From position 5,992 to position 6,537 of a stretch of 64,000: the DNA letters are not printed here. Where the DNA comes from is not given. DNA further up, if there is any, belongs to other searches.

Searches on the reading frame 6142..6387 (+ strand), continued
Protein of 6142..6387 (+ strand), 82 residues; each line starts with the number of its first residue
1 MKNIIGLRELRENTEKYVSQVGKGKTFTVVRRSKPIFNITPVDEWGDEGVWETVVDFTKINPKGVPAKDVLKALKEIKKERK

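Call 78: search_solved_structures(query=A2, max_evalue=10, show_alignments=3)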
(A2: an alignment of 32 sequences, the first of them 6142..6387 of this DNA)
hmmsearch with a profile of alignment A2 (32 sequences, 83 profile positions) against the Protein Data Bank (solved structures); distinct sequences matched with E-value up to 10: 2.
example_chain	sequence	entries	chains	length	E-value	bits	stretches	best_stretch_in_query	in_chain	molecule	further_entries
6jqy_A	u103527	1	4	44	0.011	18.7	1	4-43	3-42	Antitoxin VapB46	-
3dbo_A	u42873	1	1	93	1.3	11.9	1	7-43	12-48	Uncharacterized protein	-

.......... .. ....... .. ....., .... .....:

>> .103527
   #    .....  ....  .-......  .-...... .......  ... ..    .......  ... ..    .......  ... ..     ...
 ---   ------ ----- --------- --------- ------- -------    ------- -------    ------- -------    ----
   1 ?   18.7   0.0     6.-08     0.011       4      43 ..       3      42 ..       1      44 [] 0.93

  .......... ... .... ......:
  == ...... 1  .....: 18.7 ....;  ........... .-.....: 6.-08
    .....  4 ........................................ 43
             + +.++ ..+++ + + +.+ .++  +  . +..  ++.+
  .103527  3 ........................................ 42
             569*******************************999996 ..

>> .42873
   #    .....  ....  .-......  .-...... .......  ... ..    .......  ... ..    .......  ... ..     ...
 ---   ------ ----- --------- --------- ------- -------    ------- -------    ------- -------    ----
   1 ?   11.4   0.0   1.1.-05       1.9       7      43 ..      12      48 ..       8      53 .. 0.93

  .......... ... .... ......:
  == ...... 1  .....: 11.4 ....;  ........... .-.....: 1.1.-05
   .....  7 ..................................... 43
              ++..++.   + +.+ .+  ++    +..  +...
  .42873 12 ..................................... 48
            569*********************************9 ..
